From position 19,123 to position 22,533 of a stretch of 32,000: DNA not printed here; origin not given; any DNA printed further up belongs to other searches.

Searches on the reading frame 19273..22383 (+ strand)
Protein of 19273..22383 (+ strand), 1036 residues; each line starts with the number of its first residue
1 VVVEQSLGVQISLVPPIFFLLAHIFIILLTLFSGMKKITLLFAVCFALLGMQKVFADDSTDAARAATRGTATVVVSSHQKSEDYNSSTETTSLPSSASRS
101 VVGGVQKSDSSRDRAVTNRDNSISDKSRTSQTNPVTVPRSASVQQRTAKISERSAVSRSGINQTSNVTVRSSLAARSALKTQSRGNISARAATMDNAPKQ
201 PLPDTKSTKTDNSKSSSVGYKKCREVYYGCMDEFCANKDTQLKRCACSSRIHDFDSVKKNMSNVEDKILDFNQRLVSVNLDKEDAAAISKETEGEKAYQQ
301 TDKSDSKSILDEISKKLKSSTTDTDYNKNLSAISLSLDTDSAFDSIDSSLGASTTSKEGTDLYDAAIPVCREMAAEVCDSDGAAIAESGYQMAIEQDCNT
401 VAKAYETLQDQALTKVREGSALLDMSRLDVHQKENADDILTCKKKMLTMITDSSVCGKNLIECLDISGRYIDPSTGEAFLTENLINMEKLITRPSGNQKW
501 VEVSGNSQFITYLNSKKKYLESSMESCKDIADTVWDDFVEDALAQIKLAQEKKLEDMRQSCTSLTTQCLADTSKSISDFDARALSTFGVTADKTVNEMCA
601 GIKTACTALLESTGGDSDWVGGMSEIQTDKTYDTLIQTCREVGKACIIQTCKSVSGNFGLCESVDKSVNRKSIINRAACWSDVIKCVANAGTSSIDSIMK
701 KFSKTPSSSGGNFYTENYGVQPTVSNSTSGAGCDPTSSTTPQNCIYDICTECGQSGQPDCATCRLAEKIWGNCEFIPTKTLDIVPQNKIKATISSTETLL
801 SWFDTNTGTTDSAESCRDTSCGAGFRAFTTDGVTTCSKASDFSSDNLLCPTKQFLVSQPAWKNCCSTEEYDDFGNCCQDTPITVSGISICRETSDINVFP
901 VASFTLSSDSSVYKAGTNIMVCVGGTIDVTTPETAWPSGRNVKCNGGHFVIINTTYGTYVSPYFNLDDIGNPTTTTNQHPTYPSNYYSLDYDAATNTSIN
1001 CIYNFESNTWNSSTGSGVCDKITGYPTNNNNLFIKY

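Call 4: search_protein_families(library=pfam, proteins=[window:19273-22383:+], max_evalue=1)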
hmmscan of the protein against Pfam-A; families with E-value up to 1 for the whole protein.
window:19273-22383:+ (1036 aa): 0 families

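Call 5: search_protein_families(library=ncbifam, proteins=[window:19273-22383:+], max_evalue=1)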
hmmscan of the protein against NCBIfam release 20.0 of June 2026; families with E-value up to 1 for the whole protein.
window:19273-22383:+ (1036 aa): 1 family
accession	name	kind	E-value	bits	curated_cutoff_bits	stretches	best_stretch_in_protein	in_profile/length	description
NF000734.0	PRK00043.1-5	equivalog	0.032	13.9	252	1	373-436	45-109/201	thiamine phosphate synthase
